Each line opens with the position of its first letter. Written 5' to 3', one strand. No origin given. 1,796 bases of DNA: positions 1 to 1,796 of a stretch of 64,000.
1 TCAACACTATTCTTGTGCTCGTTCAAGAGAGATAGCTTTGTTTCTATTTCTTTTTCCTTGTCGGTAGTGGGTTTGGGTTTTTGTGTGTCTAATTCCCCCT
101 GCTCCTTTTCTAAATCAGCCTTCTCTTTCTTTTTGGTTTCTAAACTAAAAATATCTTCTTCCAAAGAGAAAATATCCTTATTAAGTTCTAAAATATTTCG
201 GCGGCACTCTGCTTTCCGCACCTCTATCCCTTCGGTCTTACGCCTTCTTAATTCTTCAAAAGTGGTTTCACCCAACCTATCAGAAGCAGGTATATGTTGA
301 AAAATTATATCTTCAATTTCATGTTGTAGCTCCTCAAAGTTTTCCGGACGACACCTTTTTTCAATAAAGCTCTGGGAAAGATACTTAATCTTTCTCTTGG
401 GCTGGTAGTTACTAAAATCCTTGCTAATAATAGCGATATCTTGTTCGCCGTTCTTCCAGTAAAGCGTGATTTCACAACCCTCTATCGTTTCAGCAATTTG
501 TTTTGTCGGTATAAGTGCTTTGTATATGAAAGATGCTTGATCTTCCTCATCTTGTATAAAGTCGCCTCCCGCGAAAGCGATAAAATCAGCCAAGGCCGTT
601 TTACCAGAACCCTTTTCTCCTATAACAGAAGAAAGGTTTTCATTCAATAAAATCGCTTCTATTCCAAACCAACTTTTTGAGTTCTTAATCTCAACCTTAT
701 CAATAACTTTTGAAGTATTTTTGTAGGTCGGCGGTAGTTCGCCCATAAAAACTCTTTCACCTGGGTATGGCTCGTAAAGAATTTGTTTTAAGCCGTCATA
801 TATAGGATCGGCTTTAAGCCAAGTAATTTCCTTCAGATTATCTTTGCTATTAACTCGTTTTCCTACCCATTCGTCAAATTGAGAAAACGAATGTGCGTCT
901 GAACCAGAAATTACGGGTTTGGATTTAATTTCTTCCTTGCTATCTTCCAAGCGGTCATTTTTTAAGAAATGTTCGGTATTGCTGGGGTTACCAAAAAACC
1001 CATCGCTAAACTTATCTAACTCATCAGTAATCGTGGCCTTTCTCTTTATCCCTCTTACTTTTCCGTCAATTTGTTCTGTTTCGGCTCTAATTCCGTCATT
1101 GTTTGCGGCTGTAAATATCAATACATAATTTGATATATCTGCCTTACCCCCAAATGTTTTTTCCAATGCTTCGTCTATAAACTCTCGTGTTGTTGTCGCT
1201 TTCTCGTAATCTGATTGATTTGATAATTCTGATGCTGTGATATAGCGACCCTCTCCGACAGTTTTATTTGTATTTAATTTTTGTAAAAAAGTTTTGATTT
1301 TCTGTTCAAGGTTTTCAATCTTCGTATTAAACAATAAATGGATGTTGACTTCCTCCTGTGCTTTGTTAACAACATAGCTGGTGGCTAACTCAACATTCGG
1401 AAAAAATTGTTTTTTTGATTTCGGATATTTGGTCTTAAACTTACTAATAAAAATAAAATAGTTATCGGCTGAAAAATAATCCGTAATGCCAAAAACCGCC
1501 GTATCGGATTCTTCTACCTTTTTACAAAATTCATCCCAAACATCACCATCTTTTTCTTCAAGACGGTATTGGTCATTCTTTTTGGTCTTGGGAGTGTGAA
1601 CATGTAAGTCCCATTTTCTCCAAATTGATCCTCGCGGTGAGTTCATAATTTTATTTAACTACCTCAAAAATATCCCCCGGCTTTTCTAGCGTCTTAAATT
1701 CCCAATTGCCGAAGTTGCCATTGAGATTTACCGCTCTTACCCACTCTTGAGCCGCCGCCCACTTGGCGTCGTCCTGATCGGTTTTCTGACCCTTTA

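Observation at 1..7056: Type III R-M operon (C-protein, mod, res) directly co-transcribed with a PHP-phosphoesterase::AAA-ATPase fusion (Ppl-like)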

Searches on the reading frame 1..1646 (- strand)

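Call 5: search_protein_families(library=pfam, proteins=[window:1-1646:-], max_evalue=0.01)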
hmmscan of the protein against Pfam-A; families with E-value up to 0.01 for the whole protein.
window:1-1646:- (548 aa): 1 family
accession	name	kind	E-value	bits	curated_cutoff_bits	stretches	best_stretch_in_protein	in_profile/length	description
PF02463.25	SMC_N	-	7.4e-06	26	40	1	315-412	2-98/220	RecF/RecN/SMC N terminal domain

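Call 6: search_protein_families(library=padloc, proteins=[window:1-1646:-], max_evalue=0.01)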
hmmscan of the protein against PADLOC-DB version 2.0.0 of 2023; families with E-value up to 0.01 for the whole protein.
window:1-1646:- (548 aa): 4 families
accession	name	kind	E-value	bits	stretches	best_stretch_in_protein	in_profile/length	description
PDLC00267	PtuA1|PtuA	-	0.00018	18.8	1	315-366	3-53/438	AAA ATPase domain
PDLC00298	PtuA1|PtuA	-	0.00052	17.2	1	315-367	3-54/423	AAA ATPase domain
PDLC00278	PtuA1|PtuA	-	0.002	15.5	1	315-367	3-54/436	AAA ATPase domain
PDLC00310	PtuA1|PtuA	-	0.0029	14.7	1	315-366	3-53/443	AAA ATPase domain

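Call 7: search_protein_families(library=ncbifam, proteins=[window:1-1646:-], max_evalue=0.01)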
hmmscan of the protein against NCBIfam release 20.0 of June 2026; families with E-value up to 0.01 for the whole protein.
window:1-1646:- (548 aa): 2 families
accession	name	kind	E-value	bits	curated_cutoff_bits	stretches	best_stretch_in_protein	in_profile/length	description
NF045780.1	TrlF_fam_ATP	equivalog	4.1e-80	270.7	350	1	5-544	1-514/944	TrlF family AAA-like ATPase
TIGR02169.1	SMC_prok_A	equivalog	0.0017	16.1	729.4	1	315-361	2-48/1165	chromosome segregation protein SMC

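Call 8: search_solved_structures(query=window:1-1646:-, max_evalue=1)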
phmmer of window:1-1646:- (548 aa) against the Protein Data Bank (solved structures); distinct sequences matched with E-value up to 1: 4.
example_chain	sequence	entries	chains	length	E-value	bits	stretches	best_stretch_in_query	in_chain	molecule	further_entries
6zz6_A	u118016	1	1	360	0.013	17.5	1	318-470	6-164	Structural maintenance of chromosomes protein 1,Structural maintenance of chromosomes prot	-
1xew_X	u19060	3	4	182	0.038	16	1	315-405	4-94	SMC protein | Chromosome segregation protein smc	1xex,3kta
4i99_A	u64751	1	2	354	0.13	14.3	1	315-404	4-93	Chromosome partition protein Smc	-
8roc_A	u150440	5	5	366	0.23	13.4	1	317-363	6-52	Structural maintenance of chromosomes protein 1A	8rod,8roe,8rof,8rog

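Call 11: find_homologous_proteins(query=window:1-1646:-, max_evalue=0.00001)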
Query window:1-1646:- (548 aa): 535 proteins with E <= 0.00001 among 8000 candidates; the best 120 are listed.
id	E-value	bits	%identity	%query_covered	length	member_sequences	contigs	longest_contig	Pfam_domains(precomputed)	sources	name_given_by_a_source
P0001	1.0e-181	623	76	68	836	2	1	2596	PF13476.13,PF02463.26,PF13304.13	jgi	-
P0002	7.4e-132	459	44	98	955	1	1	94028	PF02463.26,PF13304.13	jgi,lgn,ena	-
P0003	2.1e-131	457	44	99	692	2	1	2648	-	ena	-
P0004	4.0e-131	457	49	91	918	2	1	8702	-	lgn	-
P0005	2.9e-130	454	56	73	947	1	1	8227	PF02463.26,PF13304.13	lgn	-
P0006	3.8e-130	453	47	99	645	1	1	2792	PF02811.27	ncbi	-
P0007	7.2e-129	449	44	96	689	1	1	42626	-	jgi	jgi:hypothetical protein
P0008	9.3e-129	449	58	66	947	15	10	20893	PF02463.26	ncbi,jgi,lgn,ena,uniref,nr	ncbi:MAG: hypothetical protein COX34_01715 [Candidatus Nealsonbacteria bacterium CG23_combo_of_CG06-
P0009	2.7e-127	444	47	93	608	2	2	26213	-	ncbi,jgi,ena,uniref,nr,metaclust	ncbi:MAG: hypothetical protein A2919_00020 [Candidatus Spechtbacteria bacterium RIFCSPLOWO2_01_FULL_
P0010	4.4e-127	443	59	65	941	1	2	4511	-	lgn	-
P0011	4.5e-127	443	47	93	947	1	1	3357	PF02463.26,PF13304.13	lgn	-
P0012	1.1e-125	439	49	82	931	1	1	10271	PF02463.26,PF13304.13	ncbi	-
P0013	2.8e-125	437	50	82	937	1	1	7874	PF02463.26,PF13304.13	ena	-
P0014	4.0e-124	433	48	82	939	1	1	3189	PF02463.26,PF13304.13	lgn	-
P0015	3.8e-122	427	49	82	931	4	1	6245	PF02463.26,PF13304.13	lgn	-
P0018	1.0e-120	422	52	82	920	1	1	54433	PF02463.26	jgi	jgi:hypothetical protein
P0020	6.7e-118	413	47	90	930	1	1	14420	PF02463.26,PF13304.13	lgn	-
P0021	1.3e-117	412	55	65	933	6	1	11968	PF02463.26,PF13304.13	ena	-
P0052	3.0e-104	368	54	66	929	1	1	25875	PF02463.26,PF13304.13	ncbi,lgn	-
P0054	3.4e-103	364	43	93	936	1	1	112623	-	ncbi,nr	ncbi:MAG: hypothetical protein NTW38_01665 [Candidatus Aminicenantes bacterium]|nr:hypothetical prot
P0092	1.5e-96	343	40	98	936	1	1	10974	-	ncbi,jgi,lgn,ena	ncbi:MAG: TrlF family AAA-like ATPase [Patescibacteria group bacterium]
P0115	1.1e-91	326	49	65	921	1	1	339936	PF02463.26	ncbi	-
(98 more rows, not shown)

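Call 14: search_protein_families(library=padloc, proteins=[P0002, P0005, P0008, P0092, P0054, P0115], max_evalue=0.01)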
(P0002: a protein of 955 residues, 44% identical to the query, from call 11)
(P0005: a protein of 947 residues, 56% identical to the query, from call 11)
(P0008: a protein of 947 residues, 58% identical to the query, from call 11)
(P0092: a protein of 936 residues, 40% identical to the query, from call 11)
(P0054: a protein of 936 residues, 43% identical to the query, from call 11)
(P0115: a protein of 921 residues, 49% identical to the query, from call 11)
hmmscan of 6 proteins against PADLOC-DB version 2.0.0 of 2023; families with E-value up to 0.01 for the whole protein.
P0002 (955 aa): 20 families
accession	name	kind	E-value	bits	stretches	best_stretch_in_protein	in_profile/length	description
PDLC02208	Ppl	-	3.2e-17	60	1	796-952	744-888/894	-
PDLC04135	mad3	-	3.5e-16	57.7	1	308-904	3-336/374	mads_3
PDLC03859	LmuB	-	3e-07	28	1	307-709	5-325/611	-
PDLC02335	AbiLi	-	4.3e-07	27.3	1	690-901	123-247/326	AbiLi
PDLC02980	AriA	-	7.5e-06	24.1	1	824-894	233-303/304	-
PDLC00267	PtuA1|PtuA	-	2.5e-05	21.6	0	307-357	3-52/438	AAA ATPase domain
PDLC02982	AriAB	-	7.3e-05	19.6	1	805-905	194-293/570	-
PDLC02979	AriA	-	9.4e-05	20.3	0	319-894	14-373/373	-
PDLC04182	HEC-01A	-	0.00033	17.7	0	829-904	286-361/406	-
PDLC04678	PDC-M49A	-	0.00033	17.1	1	840-910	558-629/681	-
PDLC04679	PDC-M49A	-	0.00035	17.4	1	837-906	415-485/541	-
PDLC04140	mad8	-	0.00052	17.6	1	329-504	28-101/314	mads_8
PDLC04164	AriA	-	0.0011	16.6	1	820-900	163-242/253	-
PDLC00069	GajA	-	0.0017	14.9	0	307-349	3-44/687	AAA ATPase domain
PDLC04180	HEC-01A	-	0.0018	15.5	0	827-901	253-330/382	-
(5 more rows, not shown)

P0005 (947 aa): 5 families
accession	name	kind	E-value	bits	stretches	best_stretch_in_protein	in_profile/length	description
PDLC02208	Ppl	-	2.4e-17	60.4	1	806-883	776-851/894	-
PDLC03859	LmuB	-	1.2e-07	29.4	1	460-870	218-591/611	-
PDLC02980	AriA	-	4.7e-06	24.8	1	677-871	97-303/304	-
PDLC04182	HEC-01A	-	6.5e-05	20.1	1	802-884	281-364/406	-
PDLC04174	HEC-01A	-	7.1e-05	20.2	1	796-888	136-229/264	-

P0008 (947 aa): 5 families
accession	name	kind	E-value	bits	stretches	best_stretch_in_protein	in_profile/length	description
PDLC02208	Ppl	-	7e-18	62.1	1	806-905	776-866/894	-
PDLC04182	HEC-01A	-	1.2e-06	25.8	1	802-884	281-364/406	-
PDLC04678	PDC-M49A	-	3.5e-05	20.3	1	810-886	551-628/681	-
PDLC04174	HEC-01A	-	5.8e-05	20.5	1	795-893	135-235/264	-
PDLC02980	AriA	-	0.00051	18.1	1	640-871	166-303/304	-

P0092 (936 aa): 3 families
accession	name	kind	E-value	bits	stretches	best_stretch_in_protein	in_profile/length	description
PDLC02208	Ppl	-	1.4e-18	64.4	2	792-901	776-876/894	-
PDLC04174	HEC-01A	-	2.2e-05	21.9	1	798-874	153-229/264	-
PDLC02980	AriA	-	3.6e-05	21.9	1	575-857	55-303/304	-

P0054 (936 aa): 1 family
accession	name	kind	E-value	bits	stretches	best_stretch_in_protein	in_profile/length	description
PDLC02208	Ppl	-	1e-16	58.2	2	793-893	777-868/894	-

P0115 (921 aa): 3 families
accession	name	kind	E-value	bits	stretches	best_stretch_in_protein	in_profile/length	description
PDLC02208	Ppl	-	2.1e-16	57.3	2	778-858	773-851/894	-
PDLC04678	PDC-M49A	-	9.3e-07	25.5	1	785-890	551-655/681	-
PDLC04174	HEC-01A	-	0.00013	19.3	1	777-863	142-229/264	-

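Call 15: search_protein_families(library=pfam, proteins=[P0002, P0005, P0008, P0092, P0054, P0115], max_evalue=0.1)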
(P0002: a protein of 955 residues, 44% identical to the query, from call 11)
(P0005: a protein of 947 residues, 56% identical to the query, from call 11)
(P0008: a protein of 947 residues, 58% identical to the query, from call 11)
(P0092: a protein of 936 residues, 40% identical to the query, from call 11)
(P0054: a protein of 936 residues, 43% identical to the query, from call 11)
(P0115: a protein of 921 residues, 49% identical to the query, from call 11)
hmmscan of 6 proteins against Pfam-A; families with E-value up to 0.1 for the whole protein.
P0002 (955 aa): 9 families
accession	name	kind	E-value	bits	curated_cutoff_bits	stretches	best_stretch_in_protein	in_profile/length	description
PF02463.25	SMC_N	-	7.3e-10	39.1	40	2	686-899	135-207/220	RecF/RecN/SMC N terminal domain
PF13304.12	AAA_21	-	1.2e-07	32.5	27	1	820-894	229-303/304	AAA domain, putative AbiEii toxin, Type IV TA system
PF13175.12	AAA_15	-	0.00095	19.3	32.1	1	307-894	3-374/374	AAA ATPase domain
PF13476.12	AAA_23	-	0.0029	18.7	27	0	311-596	3-155/201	AAA domain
PF13191.12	AAA_16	-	0.013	16.5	32.6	1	329-446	25-104/167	AAA ATPase domain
PF13555.12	AAA_29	-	0.018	15.2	27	1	317-344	10-38/61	P-loop containing region of AAA domain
PF03961.19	FapA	-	0.057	13.5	31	0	636-726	150-240/272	Flagellar Assembly Protein A beta solenoid domain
PF00005.33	ABC_tran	-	0.059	14.4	25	0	330-349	13-32/137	ABC transporter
PF20720.3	nSTAND3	-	0.082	13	27.2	0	327-352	16-41/155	Novel STAND NTPase 3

P0005 (947 aa): 3 families
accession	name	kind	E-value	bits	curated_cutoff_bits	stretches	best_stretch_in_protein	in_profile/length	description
PF13304.12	AAA_21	-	1.7e-07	32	27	1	655-871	167-303/304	AAA domain, putative AbiEii toxin, Type IV TA system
PF02463.25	SMC_N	-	2.9e-07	30.6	40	1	663-877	79-208/220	RecF/RecN/SMC N terminal domain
PF03462.23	PCRF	-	0.009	16.3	24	0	613-702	2-83/194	PCRF domain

P0008 (947 aa): 3 families
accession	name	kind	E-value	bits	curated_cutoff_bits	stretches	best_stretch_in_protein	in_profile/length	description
PF02463.25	SMC_N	-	4.2e-07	30.1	40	1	644-881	107-212/220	RecF/RecN/SMC N terminal domain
PF13304.12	AAA_21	-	3.5e-05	24.5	27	1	607-871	73-303/304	AAA domain, putative AbiEii toxin, Type IV TA system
PF00005.33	ABC_tran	-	0.012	16.7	25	0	350-456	12-95/137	ABC transporter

P0092 (936 aa): 3 families
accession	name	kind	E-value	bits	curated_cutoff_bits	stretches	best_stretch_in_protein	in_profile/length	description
PF13304.12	AAA_21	-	4.7e-05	24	27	1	583-857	66-303/304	AAA domain, putative AbiEii toxin, Type IV TA system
PF02463.25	SMC_N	-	0.011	15.6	40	0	477-866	84-211/220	RecF/RecN/SMC N terminal domain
PF13263.12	PHP_C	-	0.037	14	21.3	0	238-253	15-30/56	PHP-associated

P0054 (936 aa): 1 family
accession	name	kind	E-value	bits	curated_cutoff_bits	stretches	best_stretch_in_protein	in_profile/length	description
PF13304.12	AAA_21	-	4.3e-06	27.4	27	1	623-857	73-303/304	AAA domain, putative AbiEii toxin, Type IV TA system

P0115 (921 aa): 3 families
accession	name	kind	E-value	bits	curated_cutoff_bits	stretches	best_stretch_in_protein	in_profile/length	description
PF02463.25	SMC_N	-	1.5e-05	25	40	1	609-852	62-208/220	RecF/RecN/SMC N terminal domain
PF00312.27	Ribosomal_S15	-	0.064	13.9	31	0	471-519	13-61/81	Ribosomal protein S15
PF13555.12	AAA_29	-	0.085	13.1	27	0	314-340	15-43/61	P-loop containing region of AAA domain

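Call 24: find_related_loci(query=A1, collection=genome_contigs, flank=10000)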
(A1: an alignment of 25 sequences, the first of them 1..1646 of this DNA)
Query A1 (548 aa) in genome_contigs; peptide patterns used: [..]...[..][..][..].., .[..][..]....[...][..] (x = any residue, [..] = any of these).
600 stretches matched a pattern (row limit reached: there are more); 186 encode a relative of the query (tblastn E <= 1e-3); the best 80 are kept; 80 distinct loci.
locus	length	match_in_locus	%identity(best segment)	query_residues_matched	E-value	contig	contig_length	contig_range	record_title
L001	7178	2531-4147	45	4-527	8e-135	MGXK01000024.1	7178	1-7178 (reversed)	MAG: Gammaproteobacteria bacterium RBG_16_51_14 RBG_16_scaffold_14905, whole genome shotgun sequence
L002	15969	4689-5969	49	2-453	3e-124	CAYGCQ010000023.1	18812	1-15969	MAG TPA_asm: uncultured Pseudomonadales bacterium isolate ERP113451_co1_16 genome assembly, contig: NODE_3404_length_188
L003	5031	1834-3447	40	2-526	6e-122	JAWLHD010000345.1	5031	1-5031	MAG: Anaerohalosphaeraceae bacterium isolate 30dZY2.bin.36 NODE_20454_length_5031_cov_2.742498, whole genome shotgun seq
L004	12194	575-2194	40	4-533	2e-118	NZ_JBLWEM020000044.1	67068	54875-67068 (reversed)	Candidatus Electronema sp. JC JC__266087, whole genome shotgun sequence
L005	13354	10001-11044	52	4-359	3e-96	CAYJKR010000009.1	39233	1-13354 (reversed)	MAG TPA_asm: uncultured Gammaproteobacteria bacterium isolate ERP124720_co1_117 genome assembly, contig: NODE_1399_lengt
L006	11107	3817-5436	35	5-548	3e-83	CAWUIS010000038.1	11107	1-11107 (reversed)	MAG: uncultured Candidatus Melainabacteria bacterium isolate SRR17458609_binner23_13_1705322966 genome assembly, contig:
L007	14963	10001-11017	43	4-357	4e-81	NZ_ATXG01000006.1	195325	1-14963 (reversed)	Agromyces subbeticus DSM 16689 H521DRAFT_scaffold00006.6_C, whole genome shotgun sequence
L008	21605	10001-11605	31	1-543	5e-77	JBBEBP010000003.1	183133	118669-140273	MAG: Pseudohongiellaceae bacterium isolate LejiaF_61_88 Lejia_F_109_length_183133_cov_55, whole genome shotgun sequence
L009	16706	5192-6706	33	5-524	3e-75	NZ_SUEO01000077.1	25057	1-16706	MAG: Mesorhizobium sp. isolate N.Ca.ET.094.01.2 NODE_77_length_25057_cov_7.380050, whole genome shotgun sequence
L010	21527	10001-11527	32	1-524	7e-74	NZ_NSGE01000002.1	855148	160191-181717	Mesorhizobium sp. WSM3862 contig_2, whole genome shotgun sequence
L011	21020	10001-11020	39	4-359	4e-71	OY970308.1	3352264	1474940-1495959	MAG: uncultured Solirubrobacteraceae bacterium isolate MFD02134.bin.c.2 genome assembly, chromosome: 1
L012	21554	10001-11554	32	4-543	3e-68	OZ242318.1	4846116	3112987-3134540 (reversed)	MAG: Candidatus Latescibacterota bacterium isolate cc8e0243-aa1c-4c17-a5e8-0a9f7738ceb9 genome assembly, chromosome: 1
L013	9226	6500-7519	41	6-357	9e-66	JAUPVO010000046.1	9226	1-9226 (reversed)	MAG: Patescibacteria group bacterium isolate erpe_2018_sw_30hr_WHONDRS-SW48-000095_B_bin.69 scaffold_858849, whole genom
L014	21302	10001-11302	33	5-423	2e-63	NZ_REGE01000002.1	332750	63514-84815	Corynebacterium macginleyi strain CCUG 32361 CCUG32361_2, whole genome shotgun sequence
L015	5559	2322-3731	32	1-496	3e-60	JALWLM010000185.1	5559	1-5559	MAG: Crocinitomicaceae bacterium isolate M17_metabat2_scaf2bin.061 M17_NODE_20122_length_5559_cov_1.592415, whole genome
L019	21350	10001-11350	32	5-466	4e-56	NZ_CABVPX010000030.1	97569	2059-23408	Burkholderia arboris isolate LMG 24066, whole genome shotgun sequence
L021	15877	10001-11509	42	4-499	5e-121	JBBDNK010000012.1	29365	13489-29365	MAG: Aquisalimonadaceae bacterium isolate LejiaB_62_64 Lejia_B_1893_length_29365_cov_38, whole genome shotgun sequence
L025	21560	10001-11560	29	6-522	3e-53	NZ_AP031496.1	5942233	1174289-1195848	Halioxenophilus aromaticivorans strain KU68F chromosome, complete genome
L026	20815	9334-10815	29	5-513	8e-53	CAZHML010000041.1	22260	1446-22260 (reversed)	MAG TPA_asm: uncultured Microbacterium sp. isolate SRP344714_co1_250 genome assembly, contig: NODE_4432_length_22260_cov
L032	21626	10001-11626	28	6-537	1e-48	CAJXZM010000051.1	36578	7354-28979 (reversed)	MAG TPA_asm: uncultured Gammaproteobacteria bacterium isolate SRR3580189_bin.53_MetaBAT_v2.12.1_MAG genome assembly, con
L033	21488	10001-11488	29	4-514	4e-48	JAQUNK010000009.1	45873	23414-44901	MAG: Candidatus Omnitrophota bacterium isolate STD1_176 NODE_1532_length_45873_cov_16.656189_Sandtown_D1, whole genome s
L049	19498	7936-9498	30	4-540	8e-54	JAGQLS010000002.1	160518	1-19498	MAG: Candidatus Woesebacteria bacterium isolate HKST-UBA22 NODE_2_length_160518_cov_5.540691, whole genome shotgun seque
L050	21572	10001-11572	29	1-497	1e-44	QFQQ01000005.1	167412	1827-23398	MAG: Citrobacter freundii isolate S2_003_000_R2_13 S2_003_000_R2_scaffold_71, whole genome shotgun sequence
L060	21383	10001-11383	30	1-471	2e-42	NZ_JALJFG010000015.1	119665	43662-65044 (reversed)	Pseudomonas sp. MWU15-20650 assembly_contig_15, whole genome shotgun sequence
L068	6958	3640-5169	30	5-509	4e-40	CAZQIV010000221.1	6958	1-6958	MAG TPA_asm: uncultured Lentimicrobiaceae bacterium isolate SRP191223_co1_241 genome assembly, contig: NODE_14366_length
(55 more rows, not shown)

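Call 27: find_encoding_contigs(protein=P0008, flank=9000, max_places=4)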
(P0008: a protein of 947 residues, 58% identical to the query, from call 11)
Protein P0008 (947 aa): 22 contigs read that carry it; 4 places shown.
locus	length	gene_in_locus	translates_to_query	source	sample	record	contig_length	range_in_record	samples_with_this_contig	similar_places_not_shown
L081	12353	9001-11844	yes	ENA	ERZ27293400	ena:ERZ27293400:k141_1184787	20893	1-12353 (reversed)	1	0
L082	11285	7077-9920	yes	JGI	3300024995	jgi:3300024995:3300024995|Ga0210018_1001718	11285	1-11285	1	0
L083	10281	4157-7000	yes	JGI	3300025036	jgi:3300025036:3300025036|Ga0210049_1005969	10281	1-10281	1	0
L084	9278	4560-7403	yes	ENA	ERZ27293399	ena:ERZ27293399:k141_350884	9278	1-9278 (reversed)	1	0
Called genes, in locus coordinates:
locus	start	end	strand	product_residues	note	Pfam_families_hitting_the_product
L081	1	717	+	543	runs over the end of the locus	PF00118:Cpn60_TCP1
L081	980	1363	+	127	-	-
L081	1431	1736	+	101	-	PF09685:MamF_MmsF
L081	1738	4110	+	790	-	PF01326:PPDK_N, PF00391:PEP-utilizers, PF02896:PEP-utilizers_C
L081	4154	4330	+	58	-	-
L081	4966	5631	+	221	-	PF10544:T5orf172, PF13455:MUG113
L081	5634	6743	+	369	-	PF13651:EcoRI_methylase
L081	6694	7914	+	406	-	PF03235:GmrSD_N, PF01844:HNH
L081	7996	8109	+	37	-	-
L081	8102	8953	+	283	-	-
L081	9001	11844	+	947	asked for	PF02463:SMC_N (faint)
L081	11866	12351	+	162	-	?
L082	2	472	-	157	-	?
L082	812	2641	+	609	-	PF00009:GTP_EFTU, PF01926:MMR_HSR1 (weak), PF22042:EF-G_D2 (weak), PF03144:GTP_EFTU_D2, PF00679:EFG_C, PF21018:BipA_C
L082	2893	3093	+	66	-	PF12728:HTH_17, PF00376:MerR, PF13411:MerR_1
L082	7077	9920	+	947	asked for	PF02463:SMC_N (faint)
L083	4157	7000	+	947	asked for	PF02463:SMC_N (faint)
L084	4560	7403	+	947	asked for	PF02463:SMC_N (faint)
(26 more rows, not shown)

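Call 28: find_encoding_contigs(protein=P0002, flank=9000, max_places=2)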
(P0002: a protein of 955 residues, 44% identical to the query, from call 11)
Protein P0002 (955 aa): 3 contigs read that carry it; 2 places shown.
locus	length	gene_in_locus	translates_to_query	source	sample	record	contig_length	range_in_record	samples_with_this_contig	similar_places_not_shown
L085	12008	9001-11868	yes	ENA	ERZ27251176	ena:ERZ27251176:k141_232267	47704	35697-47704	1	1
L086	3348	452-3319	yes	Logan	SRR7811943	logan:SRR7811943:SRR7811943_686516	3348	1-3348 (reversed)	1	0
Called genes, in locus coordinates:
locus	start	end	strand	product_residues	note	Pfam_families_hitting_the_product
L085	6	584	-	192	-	PF04264:YceI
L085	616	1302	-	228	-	PF02630:SCO1-SenC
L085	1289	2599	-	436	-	PF05694:SBP56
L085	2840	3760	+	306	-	-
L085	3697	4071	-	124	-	-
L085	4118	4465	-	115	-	-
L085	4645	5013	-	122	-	PF10543:ORF6N (weak)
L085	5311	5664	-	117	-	-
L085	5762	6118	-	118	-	-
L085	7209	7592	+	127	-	-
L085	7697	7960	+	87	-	PF04014:MazE_antitoxin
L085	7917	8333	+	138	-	PF01850:PIN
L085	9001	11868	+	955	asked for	PF02463:SMC_N (faint), PF13304:AAA_21 (faint)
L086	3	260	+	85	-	?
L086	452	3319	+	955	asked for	PF02463:SMC_N (faint), PF13304:AAA_21 (faint)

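Call 29: predict_structure(alignment_id=A1)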
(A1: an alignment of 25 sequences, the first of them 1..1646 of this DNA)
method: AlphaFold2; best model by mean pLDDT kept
length: 548 residues; sequences in the alignment: 25
mean_pLDDT: 78.6   pTM: 0.64
mean pLDDT of the five models: 78.6, 78.2, 77.4, 69.9, 67.0
residues with pLDDT >= 90: 156; 70-90: 241; 50-70: 120; < 50: 31
segments of 3 or more residues with pLDDT < 50: 371-375, 380-382, 444-459
pLDDT, mean of each block of 10 residues (from residue 1): 66 94 88 89 95 95 96 95 94 64 95 96 93 89 89 93 88 93 54 58 67 90 85 81 91 92 75 85 89 84 76 81 76 67 58 78 58 50 62 87 82 72 60 58 48 45 58 74 88 90 86 79 75 81 71
secondary structure, 60 per line:
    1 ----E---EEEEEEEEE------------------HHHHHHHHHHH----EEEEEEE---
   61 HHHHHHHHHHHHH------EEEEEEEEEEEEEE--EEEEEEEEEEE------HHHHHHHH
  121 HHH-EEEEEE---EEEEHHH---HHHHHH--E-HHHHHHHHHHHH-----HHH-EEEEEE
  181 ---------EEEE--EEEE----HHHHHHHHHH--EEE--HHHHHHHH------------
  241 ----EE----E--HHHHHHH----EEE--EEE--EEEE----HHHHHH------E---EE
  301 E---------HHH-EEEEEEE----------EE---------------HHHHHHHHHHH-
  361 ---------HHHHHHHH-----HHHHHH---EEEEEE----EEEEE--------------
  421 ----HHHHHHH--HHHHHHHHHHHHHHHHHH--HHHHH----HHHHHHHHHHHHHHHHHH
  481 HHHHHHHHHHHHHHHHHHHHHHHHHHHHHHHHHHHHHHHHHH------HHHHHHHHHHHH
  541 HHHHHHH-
elements in order: E9-17 H36-46 E51-57 H61-73 E80-93 E96-106 H113-123 E125-130 E134-137 H144-149 H154-165 E175-180 E190-193 E196-199 H204-213 E216-218 H221-228 H254-260 E265-267 E270-272 E275-278 H283-288 E299-301 E315-321 H349-359 H370-377 H383-388 E392-397 E402-406 H425-431 H434-451 H454-458 H463-522 H529-547
